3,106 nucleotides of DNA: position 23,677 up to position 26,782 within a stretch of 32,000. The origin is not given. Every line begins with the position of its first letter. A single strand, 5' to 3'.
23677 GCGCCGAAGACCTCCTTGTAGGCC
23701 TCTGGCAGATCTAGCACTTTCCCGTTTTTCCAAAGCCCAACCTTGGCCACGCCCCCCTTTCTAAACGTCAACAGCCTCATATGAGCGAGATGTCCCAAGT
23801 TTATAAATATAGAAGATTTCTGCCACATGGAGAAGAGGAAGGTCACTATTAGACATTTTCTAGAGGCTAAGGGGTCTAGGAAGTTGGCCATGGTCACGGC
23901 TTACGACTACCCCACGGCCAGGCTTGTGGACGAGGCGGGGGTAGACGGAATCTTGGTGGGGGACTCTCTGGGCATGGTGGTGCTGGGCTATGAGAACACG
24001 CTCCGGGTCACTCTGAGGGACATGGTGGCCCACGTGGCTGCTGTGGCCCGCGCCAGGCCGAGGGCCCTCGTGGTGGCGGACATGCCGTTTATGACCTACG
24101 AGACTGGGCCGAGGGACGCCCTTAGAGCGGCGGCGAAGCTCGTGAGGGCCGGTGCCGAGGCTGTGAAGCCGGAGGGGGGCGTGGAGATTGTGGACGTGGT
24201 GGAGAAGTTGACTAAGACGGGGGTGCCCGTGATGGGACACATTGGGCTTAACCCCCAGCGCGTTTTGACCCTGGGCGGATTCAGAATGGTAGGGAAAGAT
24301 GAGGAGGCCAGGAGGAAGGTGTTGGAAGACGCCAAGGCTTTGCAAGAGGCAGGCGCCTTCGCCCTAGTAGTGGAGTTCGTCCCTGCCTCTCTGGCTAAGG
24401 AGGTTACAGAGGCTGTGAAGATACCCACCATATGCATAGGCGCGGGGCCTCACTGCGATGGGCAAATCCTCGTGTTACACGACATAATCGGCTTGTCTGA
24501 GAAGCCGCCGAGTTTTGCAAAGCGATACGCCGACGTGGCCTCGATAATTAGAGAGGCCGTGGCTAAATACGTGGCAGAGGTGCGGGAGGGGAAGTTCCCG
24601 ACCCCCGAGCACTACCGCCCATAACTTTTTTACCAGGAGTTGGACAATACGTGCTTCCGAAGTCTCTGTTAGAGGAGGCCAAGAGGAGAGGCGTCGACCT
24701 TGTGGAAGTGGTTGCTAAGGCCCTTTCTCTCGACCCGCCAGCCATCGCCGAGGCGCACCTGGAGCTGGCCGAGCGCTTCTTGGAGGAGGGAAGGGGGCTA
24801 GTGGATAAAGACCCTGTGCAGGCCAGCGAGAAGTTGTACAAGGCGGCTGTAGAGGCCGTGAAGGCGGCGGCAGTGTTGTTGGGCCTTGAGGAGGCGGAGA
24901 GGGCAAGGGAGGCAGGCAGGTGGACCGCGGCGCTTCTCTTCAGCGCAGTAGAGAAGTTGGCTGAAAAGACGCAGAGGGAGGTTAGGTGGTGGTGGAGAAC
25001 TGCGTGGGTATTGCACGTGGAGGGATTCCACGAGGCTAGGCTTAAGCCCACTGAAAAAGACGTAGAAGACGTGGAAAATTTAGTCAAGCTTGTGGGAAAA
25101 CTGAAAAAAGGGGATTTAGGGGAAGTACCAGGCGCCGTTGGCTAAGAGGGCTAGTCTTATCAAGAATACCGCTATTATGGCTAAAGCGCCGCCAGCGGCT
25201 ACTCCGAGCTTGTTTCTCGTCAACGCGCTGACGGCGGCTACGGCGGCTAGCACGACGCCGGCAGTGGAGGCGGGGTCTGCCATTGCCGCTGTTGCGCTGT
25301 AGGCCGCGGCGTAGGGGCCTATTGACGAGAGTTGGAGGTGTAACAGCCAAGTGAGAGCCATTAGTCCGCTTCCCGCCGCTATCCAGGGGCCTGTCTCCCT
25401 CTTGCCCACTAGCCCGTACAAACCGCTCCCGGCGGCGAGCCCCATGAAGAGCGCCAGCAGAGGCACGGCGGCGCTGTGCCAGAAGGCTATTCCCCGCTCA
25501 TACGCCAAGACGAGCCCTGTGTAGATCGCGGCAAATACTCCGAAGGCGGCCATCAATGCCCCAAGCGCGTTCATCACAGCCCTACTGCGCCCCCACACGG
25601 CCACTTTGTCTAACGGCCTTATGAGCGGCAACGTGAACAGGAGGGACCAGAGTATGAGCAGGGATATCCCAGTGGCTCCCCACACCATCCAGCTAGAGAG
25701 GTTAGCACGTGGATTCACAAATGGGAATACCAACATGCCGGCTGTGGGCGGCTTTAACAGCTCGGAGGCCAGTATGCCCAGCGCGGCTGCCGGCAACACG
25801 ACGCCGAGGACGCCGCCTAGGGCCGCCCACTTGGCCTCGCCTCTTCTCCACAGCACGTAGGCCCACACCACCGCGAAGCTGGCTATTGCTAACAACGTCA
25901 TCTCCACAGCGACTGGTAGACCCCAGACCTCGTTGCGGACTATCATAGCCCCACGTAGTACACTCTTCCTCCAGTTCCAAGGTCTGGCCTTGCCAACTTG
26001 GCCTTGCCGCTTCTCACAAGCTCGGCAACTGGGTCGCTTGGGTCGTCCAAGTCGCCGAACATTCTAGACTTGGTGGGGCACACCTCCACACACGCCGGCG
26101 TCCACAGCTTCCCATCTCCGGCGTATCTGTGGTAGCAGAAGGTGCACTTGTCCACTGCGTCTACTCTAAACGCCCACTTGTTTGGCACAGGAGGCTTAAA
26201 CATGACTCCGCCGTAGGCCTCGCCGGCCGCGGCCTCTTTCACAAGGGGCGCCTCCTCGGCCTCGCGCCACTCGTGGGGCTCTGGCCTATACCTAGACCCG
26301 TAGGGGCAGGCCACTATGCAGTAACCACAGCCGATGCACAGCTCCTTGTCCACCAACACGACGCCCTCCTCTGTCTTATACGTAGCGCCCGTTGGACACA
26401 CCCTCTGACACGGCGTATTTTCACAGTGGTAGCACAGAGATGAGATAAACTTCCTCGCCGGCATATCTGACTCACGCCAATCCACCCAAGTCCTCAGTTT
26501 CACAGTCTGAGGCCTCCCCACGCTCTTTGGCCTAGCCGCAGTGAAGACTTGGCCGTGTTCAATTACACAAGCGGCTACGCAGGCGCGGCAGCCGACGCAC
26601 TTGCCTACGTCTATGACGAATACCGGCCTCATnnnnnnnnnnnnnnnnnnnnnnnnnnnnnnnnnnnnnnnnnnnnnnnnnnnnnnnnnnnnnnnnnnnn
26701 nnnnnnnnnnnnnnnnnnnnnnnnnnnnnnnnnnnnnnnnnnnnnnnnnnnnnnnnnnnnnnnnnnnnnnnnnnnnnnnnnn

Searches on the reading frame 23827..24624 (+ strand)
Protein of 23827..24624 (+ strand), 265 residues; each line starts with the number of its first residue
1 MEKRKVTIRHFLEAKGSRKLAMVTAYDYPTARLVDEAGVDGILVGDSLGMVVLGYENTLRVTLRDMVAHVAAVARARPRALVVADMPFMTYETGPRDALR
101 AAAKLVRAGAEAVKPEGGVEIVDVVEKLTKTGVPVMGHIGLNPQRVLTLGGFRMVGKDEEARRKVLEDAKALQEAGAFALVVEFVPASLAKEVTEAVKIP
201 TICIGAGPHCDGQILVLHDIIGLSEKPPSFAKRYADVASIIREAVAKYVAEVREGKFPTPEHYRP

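Call 60: search_protein_families(library=pfam, proteins=[window:23827-24624:+], max_evalue=0.001)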
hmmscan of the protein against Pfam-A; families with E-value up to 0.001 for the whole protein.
window:23827-24624:+ (265 aa): 2 families
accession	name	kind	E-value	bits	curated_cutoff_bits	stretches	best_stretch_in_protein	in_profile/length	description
PF02548.21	Pantoate_transf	-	2.3e-110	368.5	28.7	1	5-259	1-258/259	Ketopantoate hydroxymethyltransferase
PF13714.12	PEP_mutase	-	2.5e-07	31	31.5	1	17-118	8-107/240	Phosphoenolpyruvate phosphomutase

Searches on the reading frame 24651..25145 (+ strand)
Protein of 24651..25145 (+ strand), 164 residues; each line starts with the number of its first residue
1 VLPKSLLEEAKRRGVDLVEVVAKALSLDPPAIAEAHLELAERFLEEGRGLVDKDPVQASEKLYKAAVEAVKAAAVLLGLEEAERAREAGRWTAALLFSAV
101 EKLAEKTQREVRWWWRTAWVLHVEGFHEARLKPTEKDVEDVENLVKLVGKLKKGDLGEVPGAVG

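Call 60: search_protein_families(library=pfam, proteins=[window:24651-25145:+], max_evalue=0.001)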
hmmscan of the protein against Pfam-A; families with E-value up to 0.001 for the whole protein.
window:24651-25145:+ (164 aa): 1 family
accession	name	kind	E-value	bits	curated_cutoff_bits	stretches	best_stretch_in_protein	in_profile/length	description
PF05942.16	PaREP1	-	2.3e-28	98.8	24.4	1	35-145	1-115/115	Archaeal PaREP1/PaREP8 family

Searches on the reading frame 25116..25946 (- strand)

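Call 60: search_protein_families(library=pfam, proteins=[window:25116-25946:-], max_evalue=0.001)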
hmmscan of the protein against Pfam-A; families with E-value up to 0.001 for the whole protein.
window:25116-25946:- (276 aa): 1 family
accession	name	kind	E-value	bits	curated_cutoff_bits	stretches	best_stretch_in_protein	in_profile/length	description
PF03916.19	NrfD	-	2.2e-08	34.5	25.8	1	7-177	10-191/313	Polysulphide reductase, NrfD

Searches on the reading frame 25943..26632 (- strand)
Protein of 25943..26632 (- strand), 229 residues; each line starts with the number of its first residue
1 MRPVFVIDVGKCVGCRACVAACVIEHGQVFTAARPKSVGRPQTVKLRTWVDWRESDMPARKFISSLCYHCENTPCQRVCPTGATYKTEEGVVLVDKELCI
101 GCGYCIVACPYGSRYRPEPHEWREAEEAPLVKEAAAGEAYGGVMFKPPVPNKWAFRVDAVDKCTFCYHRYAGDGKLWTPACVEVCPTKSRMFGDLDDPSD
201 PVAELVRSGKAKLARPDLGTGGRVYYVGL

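Call 15: search_protein_families(library=pfam, proteins=[window:25943-26632:-], max_evalue=0.001)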
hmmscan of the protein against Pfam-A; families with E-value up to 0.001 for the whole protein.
window:25943-26632:- (229 aa): 12 families
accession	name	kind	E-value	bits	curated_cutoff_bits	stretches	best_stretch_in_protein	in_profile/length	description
PF13247.11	Fer4_11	-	2.7e-16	60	26.2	2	61-118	4-63/100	4Fe-4S dicluster domain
PF12838.12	Fer4_7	-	4.2e-16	59.6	27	2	11-83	1-52/52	4Fe-4S dicluster domain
PF13187.11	Fer4_9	-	3.7e-15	56.1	27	3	99-188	2-50/52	4Fe-4S dicluster domain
PF12837.12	Fer4_6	-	1e-13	50.9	25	2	91-112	1-22/24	4Fe-4S binding domain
PF00037.32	Fer4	-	5.9e-13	48.5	21.1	1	93-112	2-21/24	4Fe-4S binding domain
PF13183.11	Fer4_8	-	1.1e-12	48.7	27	2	98-188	4-67/68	4Fe-4S dicluster domain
PF13237.11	Fer4_10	-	2.6e-12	46.9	25.5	2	64-110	6-53/53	4Fe-4S dicluster domain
PF12797.12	Fer4_2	-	6.9e-11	41.8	24.5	2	91-111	2-22/22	4Fe-4S binding domain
PF13534.11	Fer4_17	-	1e-07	32.8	22.2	1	99-129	2-32/61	4Fe-4S dicluster domain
PF25160.1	LdpA_Fe-S-bd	-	4.3e-07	30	27.6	1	72-112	6-41/49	LdpA Fe-S cluster-binding domain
PF12798.12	Fer4_3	-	1.7e-06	28.8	27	0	99-112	1-14/15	4Fe-4S binding domain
PF14697.11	Fer4_21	-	2.4e-05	24.8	35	0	65-110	6-52/59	4Fe-4S dicluster domain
